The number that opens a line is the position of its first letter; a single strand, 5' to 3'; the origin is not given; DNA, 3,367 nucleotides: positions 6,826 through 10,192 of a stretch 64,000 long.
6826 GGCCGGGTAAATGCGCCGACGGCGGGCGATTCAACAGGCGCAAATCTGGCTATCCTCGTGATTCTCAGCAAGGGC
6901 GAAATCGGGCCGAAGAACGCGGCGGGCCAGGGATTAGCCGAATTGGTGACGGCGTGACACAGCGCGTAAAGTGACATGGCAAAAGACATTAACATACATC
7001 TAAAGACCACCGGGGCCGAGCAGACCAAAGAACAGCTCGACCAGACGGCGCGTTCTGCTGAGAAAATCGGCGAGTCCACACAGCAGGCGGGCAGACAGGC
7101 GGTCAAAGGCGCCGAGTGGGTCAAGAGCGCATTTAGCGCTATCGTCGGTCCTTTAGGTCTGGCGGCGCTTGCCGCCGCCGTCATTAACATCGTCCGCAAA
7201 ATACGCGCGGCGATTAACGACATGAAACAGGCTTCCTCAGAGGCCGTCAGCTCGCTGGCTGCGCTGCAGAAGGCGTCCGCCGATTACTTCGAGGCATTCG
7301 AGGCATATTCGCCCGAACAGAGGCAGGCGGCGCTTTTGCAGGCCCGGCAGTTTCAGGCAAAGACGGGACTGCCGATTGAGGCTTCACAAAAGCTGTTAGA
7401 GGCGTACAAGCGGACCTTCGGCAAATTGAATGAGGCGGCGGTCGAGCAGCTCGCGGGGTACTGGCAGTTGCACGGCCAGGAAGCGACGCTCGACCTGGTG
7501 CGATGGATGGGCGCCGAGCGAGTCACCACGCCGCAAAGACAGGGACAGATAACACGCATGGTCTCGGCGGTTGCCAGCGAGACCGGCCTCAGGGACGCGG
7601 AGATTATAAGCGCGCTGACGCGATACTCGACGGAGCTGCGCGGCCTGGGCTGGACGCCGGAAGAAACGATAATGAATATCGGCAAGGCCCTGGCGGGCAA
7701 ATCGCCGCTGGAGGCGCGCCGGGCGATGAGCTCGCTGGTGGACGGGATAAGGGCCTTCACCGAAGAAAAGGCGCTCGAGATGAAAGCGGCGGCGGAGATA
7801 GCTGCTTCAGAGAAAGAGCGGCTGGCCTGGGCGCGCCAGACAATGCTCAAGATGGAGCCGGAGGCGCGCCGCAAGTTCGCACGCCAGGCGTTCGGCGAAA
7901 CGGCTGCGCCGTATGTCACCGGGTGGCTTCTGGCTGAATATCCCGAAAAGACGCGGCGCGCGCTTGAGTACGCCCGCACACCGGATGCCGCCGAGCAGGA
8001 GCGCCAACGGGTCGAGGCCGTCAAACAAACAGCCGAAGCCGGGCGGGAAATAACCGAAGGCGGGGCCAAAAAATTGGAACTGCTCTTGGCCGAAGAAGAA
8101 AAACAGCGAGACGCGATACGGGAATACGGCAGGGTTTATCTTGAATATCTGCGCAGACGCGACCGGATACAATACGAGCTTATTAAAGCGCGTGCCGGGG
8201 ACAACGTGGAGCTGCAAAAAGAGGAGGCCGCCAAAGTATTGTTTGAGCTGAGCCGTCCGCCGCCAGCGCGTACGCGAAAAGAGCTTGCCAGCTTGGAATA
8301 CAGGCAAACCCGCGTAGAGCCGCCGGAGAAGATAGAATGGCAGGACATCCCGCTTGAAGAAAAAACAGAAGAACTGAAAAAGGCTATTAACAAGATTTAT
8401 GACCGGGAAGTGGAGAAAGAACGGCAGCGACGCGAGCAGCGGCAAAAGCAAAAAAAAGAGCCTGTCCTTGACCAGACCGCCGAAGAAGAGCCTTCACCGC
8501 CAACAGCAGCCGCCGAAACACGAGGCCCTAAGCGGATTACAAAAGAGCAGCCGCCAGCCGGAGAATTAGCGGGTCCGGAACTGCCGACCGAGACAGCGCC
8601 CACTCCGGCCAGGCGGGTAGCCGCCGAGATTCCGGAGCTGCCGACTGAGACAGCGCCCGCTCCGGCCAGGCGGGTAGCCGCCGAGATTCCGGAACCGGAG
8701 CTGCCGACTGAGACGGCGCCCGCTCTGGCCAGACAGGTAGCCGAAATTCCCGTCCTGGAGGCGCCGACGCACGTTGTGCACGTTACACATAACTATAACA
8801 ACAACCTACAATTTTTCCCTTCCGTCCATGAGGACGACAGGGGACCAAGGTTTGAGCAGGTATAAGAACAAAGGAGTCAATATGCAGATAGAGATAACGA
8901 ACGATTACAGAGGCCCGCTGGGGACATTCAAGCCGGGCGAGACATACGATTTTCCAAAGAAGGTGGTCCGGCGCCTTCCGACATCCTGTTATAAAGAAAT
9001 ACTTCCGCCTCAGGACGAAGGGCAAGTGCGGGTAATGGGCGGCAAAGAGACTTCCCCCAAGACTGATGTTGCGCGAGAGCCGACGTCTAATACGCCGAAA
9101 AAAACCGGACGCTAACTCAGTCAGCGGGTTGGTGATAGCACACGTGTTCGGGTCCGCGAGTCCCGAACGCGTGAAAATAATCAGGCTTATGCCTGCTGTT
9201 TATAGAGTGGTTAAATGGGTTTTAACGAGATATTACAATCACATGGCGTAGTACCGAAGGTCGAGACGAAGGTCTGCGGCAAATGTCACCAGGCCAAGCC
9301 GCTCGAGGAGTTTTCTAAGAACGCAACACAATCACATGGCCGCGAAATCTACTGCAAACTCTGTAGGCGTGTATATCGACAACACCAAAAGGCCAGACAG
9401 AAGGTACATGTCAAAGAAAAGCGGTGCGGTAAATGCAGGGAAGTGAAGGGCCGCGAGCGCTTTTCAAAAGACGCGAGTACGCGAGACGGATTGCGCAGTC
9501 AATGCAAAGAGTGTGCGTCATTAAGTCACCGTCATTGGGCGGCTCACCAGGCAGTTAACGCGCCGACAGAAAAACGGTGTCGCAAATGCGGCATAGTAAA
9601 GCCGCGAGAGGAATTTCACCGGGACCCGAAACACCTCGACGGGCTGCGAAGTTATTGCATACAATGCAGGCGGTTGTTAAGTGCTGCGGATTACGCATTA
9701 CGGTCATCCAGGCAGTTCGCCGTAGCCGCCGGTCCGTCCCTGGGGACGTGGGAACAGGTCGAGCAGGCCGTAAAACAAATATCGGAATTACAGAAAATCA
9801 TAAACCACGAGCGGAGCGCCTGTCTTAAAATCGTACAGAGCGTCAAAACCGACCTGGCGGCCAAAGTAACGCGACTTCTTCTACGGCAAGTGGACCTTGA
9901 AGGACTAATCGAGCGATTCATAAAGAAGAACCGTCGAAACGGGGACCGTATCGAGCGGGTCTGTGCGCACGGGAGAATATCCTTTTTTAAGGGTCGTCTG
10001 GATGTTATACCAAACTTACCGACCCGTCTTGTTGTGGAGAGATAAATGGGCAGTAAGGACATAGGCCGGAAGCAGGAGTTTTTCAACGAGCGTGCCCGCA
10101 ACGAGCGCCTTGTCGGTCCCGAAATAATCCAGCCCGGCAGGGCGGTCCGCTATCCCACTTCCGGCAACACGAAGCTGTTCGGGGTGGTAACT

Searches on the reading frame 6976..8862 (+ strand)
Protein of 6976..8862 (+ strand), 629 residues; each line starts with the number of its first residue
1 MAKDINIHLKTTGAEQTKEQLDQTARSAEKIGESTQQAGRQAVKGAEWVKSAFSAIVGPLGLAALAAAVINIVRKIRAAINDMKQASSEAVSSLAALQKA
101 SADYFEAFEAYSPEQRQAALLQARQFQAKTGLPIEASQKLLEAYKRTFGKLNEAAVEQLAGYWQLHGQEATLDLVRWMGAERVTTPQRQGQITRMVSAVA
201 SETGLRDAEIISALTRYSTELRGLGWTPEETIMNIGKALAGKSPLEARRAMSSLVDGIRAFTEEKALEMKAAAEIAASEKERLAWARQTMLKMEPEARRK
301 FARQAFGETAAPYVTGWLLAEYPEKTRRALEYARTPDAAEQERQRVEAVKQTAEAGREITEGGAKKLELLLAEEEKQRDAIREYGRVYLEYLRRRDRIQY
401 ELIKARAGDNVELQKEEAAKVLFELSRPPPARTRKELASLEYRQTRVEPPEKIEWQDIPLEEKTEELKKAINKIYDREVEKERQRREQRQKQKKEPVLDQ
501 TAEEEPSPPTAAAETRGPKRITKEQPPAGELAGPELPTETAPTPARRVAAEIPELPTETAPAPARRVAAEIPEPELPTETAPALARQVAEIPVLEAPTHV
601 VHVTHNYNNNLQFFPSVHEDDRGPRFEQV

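Call 7: search_protein_families(library=pfam, proteins=[window:6976-8862:+], max_evalue=0.1)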
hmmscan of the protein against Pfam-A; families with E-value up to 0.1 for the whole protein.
window:6976-8862:+ (629 aa): 0 families

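Call 8: search_protein_families(library=phrogs, proteins=[window:6976-8862:+], max_evalue=0.1)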
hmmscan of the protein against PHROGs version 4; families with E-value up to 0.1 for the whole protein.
window:6976-8862:+ (629 aa): 0 families

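Call 74: search_protein_families(library=ncbifam, proteins=[window:6976-8862:+], max_evalue=0.01)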
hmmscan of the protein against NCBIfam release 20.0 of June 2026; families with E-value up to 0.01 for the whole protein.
window:6976-8862:+ (629 aa): 0 families

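Call 95: search_solved_structures(query=window:6976-8862:+, max_evalue=1)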
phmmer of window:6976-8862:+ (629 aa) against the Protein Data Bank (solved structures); distinct sequences matched with E-value up to 1: 0.

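Call 97: search_protein_families(library=padloc, proteins=[window:6976-8862:+], max_evalue=0.01)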
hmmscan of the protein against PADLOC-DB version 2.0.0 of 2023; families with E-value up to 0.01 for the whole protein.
window:6976-8862:+ (629 aa): 0 families

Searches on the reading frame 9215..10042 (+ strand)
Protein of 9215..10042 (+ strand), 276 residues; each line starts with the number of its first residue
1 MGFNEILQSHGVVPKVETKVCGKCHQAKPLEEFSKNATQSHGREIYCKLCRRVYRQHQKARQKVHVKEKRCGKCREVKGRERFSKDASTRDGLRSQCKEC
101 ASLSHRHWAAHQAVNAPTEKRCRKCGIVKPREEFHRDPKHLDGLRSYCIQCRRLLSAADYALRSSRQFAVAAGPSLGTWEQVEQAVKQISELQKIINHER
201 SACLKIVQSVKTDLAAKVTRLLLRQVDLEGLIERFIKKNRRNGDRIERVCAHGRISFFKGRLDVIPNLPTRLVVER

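Call 51: find_related_loci(query=window:9215-10042:+, collection=viral_contigs, flank=10000)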
Query window:9215-10042:+ (276 aa) in viral_contigs; peptide patterns used: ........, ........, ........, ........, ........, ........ (x = any residue, [..] = any of these).
17 stretches matched a pattern, but none encodes a relative of the query by tblastn (E <= 1e-3).
